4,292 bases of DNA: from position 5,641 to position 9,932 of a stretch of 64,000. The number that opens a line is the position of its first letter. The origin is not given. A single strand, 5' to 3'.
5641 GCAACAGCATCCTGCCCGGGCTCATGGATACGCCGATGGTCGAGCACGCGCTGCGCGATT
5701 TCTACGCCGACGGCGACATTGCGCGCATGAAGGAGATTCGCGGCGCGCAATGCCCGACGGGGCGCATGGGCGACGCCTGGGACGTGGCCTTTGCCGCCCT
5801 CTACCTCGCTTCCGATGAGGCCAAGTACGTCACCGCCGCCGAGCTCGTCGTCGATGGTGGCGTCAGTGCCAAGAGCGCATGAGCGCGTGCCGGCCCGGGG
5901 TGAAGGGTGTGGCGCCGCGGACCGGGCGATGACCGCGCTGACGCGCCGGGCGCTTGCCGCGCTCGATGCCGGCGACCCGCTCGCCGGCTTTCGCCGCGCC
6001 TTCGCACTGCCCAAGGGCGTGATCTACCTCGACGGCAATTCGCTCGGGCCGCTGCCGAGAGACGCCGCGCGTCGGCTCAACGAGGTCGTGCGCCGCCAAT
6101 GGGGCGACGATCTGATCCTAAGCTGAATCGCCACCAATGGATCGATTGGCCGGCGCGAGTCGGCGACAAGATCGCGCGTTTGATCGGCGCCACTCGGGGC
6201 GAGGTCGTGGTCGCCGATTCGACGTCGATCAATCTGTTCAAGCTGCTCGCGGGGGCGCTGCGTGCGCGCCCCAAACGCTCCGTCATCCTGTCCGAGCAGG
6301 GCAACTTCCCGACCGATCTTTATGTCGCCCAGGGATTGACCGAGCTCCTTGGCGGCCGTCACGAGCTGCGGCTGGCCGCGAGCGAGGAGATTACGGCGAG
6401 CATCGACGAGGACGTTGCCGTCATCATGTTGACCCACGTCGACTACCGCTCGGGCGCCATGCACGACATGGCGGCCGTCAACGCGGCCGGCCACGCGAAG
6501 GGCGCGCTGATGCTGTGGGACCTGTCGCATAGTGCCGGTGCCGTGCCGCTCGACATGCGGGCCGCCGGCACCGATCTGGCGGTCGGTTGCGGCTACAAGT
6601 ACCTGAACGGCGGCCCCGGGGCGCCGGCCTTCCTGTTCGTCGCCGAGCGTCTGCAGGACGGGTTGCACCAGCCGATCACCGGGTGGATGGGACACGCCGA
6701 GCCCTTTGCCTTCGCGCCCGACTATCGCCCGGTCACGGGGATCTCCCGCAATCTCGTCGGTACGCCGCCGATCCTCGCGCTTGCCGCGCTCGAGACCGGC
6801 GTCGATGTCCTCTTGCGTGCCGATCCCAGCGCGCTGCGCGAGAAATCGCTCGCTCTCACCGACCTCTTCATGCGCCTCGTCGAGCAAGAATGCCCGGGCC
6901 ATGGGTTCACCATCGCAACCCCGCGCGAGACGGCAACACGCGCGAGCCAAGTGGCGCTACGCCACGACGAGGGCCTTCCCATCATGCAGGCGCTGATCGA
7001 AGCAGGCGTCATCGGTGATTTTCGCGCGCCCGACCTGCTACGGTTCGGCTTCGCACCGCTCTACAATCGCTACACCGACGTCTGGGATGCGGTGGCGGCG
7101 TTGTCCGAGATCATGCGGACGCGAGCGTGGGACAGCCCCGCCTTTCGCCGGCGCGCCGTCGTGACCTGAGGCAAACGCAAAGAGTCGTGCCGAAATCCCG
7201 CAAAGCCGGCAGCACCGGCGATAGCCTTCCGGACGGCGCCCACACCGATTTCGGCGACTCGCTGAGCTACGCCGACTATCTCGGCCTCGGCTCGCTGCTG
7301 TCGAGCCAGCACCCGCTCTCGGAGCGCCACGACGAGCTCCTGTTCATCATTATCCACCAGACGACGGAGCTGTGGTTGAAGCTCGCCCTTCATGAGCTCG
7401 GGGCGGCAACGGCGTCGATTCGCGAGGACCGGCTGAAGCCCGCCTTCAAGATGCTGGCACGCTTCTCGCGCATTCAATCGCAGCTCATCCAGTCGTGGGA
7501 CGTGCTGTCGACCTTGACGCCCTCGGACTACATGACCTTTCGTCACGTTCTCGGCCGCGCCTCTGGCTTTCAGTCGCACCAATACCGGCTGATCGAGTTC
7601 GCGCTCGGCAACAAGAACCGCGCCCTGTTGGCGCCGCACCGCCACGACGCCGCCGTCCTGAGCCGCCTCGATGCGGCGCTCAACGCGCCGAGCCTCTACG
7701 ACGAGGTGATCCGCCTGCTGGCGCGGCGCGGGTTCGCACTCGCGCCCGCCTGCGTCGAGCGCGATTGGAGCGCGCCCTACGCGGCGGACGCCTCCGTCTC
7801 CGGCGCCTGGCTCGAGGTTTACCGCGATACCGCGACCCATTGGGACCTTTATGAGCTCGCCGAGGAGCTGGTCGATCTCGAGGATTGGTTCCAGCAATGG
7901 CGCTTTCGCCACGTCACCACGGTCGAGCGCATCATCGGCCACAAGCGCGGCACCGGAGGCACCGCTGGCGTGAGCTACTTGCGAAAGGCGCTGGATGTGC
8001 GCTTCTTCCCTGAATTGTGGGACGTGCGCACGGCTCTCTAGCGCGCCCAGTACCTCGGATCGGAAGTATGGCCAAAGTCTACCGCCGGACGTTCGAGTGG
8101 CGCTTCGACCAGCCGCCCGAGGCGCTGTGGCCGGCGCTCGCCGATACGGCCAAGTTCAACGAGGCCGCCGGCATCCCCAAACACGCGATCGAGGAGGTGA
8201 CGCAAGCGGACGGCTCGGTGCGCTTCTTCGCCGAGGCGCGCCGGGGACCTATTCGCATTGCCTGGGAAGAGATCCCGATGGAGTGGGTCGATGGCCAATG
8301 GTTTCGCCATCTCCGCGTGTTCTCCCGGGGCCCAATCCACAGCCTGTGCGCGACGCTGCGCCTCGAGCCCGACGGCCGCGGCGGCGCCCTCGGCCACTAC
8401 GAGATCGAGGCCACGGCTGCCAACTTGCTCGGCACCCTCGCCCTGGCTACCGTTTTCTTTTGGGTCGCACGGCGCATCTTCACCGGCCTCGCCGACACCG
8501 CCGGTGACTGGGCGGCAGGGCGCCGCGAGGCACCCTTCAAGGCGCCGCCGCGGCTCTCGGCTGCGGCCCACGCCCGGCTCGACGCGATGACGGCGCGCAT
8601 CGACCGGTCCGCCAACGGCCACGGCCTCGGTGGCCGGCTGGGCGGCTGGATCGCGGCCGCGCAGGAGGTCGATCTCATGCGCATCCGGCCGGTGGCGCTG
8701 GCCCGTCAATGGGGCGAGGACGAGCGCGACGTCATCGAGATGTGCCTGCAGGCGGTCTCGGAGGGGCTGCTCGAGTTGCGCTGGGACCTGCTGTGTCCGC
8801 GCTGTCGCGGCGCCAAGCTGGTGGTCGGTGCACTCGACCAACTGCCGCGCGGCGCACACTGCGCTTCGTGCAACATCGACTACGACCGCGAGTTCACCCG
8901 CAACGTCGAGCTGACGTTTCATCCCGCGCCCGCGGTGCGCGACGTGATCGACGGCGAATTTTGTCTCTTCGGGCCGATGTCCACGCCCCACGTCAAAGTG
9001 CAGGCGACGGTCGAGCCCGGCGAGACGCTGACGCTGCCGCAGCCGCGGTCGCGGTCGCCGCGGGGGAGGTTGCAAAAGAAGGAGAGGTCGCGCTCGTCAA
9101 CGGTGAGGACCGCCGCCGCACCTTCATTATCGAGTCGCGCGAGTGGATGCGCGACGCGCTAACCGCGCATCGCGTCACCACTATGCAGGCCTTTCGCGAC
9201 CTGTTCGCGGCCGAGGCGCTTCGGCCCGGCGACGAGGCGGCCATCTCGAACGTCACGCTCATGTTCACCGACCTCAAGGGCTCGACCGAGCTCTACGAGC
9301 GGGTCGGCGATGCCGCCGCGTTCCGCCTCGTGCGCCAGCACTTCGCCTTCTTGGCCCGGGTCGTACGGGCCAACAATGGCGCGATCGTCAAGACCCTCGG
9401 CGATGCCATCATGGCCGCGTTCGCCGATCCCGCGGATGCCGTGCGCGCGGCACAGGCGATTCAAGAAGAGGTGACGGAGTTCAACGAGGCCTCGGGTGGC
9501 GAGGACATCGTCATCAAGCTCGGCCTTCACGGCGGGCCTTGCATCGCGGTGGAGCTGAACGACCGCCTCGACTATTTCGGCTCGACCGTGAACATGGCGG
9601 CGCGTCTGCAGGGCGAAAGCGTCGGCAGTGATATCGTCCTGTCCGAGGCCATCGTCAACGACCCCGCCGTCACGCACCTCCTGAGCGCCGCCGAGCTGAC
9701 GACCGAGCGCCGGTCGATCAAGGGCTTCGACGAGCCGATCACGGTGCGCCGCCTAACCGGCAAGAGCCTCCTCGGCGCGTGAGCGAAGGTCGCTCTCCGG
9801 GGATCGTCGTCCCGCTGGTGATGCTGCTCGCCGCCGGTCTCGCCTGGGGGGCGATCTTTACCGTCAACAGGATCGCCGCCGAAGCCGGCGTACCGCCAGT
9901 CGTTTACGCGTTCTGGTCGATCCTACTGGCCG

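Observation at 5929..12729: Single-nucleotide frameshifts in at least three adjacent, otherwise full-length genes (kynU, zinc-ribbon cyclase, sensor cyclase)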

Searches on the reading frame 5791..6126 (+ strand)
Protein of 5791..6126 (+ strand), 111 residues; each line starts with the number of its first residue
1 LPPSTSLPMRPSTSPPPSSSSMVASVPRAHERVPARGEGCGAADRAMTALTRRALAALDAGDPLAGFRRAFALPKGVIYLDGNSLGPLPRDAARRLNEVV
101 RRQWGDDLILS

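Call 12: search_protein_families(library=pfam, proteins=[window:5791-6126:+], max_evalue=0.01)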
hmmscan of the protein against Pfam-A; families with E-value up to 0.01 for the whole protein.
window:5791-6126:+ (111 aa): 0 families

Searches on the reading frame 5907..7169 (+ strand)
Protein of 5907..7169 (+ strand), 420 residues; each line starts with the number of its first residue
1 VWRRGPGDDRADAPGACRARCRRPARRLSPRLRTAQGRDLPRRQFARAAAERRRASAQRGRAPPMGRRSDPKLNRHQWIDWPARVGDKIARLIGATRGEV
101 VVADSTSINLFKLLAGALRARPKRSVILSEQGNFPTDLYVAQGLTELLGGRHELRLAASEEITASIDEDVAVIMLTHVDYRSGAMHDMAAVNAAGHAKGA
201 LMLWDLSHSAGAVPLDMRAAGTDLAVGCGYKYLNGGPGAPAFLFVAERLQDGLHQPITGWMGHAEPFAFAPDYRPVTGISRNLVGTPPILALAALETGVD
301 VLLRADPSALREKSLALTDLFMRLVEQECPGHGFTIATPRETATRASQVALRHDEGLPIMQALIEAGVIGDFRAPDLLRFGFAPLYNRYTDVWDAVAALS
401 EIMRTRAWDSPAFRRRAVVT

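Call 12: search_protein_families(library=pfam, proteins=[window:5907-7169:+], max_evalue=0.01)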
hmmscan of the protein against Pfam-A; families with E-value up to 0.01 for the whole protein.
window:5907-7169:+ (420 aa): 2 families
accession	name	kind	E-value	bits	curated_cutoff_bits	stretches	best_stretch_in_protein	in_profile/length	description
PF22580.2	KYNU_C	-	2.4e-38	130.5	27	1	310-399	1-90/90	Kynureninase C-terminal domain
PF00266.25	Aminotran_5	-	7.2e-14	52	21.5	1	87-334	50-299/371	Aminotransferase class-V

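Call 28: find_encoding_contigs(protein=window:5907-7169:+, flank=10000, max_places=10)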
Protein window:5907-7169:+ (420 aa): no gene with exactly this product is on record in the collection.

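Call 30: list_cluster_members(proteins=[window:6099-7169:+, window:6180-7169:+, window:6207-7169:+, window:6336-7169:+, window:5887-6126:+, window:5866-6126:+, window:5815-6126:+, window:5791-6126:+, L081:6150-7391:+, window:27976-28593:-])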
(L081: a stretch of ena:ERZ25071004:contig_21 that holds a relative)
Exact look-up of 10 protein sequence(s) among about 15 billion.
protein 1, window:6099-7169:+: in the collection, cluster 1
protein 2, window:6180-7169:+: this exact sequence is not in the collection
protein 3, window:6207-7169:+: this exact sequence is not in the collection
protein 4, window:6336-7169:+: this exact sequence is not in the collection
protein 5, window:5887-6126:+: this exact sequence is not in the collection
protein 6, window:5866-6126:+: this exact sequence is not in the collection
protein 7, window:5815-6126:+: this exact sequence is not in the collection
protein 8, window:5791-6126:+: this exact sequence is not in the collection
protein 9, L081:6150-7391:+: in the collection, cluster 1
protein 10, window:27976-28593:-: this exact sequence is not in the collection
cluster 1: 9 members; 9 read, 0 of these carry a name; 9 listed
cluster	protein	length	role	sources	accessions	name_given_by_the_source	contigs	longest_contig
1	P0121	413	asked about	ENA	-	-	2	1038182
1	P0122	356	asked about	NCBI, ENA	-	-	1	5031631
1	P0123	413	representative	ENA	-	-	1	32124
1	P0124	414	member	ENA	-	-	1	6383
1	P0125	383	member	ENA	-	-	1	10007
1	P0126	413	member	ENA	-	-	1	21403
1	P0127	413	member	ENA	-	-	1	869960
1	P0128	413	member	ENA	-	-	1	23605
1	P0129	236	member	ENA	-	-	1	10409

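Call 31: find_encoding_contigs(protein=window:6099-7169:+, flank=10000, max_places=10)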
Protein window:6099-7169:+ (356 aa): no gene with exactly this product is on record in the collection.

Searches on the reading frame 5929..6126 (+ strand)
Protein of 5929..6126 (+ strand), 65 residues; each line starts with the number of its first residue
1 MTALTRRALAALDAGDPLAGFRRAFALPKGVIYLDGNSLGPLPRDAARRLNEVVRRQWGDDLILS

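Call 27: find_encoding_contigs(protein=window:5929-6126:+, flank=10000, max_places=10)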
Protein window:5929-6126:+ (65 aa): no gene with exactly this product is on record in the collection.

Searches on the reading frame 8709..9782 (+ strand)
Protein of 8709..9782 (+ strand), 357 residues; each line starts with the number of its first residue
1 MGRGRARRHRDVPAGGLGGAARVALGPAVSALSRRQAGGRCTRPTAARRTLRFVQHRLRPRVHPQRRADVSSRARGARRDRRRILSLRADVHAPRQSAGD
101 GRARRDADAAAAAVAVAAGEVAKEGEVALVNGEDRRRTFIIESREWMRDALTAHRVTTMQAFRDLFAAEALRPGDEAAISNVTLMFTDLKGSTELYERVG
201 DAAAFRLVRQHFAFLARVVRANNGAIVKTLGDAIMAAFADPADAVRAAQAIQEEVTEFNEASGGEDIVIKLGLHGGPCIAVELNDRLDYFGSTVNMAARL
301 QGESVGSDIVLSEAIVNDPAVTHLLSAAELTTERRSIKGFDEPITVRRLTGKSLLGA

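Call 12: search_protein_families(library=pfam, proteins=[window:8709-9782:+], max_evalue=0.01)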
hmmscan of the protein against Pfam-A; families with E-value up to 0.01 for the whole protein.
window:8709-9782:+ (357 aa): 1 family
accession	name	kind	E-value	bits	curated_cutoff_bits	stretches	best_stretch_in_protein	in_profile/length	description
PF00211.25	Guanylate_cyc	-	3.9e-20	72.6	21.9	1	178-316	5-152/183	Adenylate and Guanylate cyclase catalytic domain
